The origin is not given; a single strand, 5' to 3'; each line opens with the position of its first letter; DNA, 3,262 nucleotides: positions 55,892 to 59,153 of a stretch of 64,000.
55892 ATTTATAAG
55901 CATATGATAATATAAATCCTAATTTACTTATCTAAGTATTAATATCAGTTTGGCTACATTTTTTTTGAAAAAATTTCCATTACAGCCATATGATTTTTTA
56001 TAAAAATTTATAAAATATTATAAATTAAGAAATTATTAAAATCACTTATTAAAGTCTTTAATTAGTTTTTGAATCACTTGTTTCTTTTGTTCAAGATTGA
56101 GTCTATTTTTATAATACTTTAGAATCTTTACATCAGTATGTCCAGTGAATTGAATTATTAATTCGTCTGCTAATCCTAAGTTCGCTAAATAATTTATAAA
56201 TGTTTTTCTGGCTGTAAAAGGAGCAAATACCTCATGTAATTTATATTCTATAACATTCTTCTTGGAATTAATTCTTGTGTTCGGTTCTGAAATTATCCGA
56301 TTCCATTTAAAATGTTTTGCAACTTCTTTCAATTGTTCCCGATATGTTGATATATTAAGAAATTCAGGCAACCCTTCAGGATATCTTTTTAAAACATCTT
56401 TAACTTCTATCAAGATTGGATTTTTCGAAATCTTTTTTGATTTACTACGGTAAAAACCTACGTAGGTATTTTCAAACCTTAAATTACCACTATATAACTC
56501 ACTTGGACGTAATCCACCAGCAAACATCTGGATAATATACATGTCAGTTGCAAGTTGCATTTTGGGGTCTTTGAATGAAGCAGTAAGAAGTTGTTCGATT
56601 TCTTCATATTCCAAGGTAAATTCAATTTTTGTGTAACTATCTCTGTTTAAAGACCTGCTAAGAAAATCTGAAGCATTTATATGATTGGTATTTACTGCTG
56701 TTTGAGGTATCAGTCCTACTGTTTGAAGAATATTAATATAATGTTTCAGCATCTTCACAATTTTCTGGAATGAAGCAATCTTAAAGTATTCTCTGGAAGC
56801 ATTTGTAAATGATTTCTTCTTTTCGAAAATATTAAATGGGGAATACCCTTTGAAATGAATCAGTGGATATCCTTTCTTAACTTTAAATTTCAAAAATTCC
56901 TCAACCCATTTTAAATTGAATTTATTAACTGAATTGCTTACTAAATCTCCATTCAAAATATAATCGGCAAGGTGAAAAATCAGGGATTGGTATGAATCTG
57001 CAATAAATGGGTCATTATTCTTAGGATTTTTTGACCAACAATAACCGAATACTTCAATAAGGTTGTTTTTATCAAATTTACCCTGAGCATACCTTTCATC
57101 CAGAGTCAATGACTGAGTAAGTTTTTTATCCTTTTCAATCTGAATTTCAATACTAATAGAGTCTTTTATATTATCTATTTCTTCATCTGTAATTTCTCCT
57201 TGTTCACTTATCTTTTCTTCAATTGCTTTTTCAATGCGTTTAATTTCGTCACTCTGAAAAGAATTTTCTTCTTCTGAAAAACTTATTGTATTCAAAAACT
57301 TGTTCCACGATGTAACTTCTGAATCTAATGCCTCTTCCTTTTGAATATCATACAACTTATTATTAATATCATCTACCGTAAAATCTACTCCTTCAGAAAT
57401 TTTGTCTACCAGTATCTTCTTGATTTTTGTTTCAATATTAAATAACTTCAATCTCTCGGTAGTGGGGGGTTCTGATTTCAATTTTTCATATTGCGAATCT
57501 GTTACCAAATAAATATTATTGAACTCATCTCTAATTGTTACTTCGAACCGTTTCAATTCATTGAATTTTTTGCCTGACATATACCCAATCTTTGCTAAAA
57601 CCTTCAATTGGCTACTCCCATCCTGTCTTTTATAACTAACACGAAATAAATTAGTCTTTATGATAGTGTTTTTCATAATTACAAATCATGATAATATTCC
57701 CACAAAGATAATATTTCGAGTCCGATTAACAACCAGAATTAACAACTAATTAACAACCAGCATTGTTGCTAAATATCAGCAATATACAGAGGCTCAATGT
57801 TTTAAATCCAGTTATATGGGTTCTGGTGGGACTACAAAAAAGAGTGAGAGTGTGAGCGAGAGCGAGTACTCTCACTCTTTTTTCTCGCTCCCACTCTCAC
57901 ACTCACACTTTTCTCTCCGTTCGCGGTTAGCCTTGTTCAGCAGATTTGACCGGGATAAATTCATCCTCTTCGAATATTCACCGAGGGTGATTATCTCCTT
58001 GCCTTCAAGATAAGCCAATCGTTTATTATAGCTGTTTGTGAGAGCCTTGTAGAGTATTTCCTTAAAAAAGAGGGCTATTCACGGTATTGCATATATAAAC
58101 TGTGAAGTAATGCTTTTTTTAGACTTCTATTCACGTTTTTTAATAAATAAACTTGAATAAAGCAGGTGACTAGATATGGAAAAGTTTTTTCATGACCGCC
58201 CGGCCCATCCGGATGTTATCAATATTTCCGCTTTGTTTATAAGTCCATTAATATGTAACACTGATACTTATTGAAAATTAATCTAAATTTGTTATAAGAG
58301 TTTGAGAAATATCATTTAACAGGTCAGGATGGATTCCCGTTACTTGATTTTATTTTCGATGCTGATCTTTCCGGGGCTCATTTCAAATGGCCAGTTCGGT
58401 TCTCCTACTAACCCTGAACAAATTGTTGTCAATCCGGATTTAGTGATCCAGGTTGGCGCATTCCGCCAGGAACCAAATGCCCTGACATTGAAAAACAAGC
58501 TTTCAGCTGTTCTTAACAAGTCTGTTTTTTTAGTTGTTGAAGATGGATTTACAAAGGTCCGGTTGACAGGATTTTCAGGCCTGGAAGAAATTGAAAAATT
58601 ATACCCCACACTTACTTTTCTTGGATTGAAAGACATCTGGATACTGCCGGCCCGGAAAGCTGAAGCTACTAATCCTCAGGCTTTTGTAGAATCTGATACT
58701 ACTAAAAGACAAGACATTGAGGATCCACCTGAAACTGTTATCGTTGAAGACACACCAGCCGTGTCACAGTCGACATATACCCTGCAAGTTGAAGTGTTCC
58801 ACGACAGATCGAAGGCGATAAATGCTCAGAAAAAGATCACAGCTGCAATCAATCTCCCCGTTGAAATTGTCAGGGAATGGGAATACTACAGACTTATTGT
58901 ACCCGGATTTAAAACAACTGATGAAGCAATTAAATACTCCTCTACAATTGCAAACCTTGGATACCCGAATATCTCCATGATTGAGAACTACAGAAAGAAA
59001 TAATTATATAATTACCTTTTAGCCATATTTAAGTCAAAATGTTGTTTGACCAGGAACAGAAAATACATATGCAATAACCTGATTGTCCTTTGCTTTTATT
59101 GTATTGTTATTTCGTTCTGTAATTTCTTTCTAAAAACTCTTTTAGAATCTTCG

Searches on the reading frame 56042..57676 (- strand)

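Call 58: search_protein_families(library=pfam, proteins=[window:56042-57676:-], max_evalue=0.001)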
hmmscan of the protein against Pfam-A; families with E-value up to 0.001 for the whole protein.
window:56042-57676:- (544 aa): 1 family
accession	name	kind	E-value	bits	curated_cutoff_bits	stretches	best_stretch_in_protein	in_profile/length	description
PF00589.27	Phage_integrase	-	2.1e-08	34.6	27.1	1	355-524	3-167/172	Phage integrase family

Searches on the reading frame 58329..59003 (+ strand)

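Call 58: search_protein_families(library=pfam, proteins=[window:58329-59003:+], max_evalue=0.001)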
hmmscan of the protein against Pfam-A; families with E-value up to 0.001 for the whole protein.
window:58329-59003:+ (224 aa): 1 family
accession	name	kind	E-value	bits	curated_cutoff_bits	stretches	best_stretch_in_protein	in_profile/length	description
PF05036.18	SPOR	-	2.7e-13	50.5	21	2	39-92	6-61/76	SPOR domain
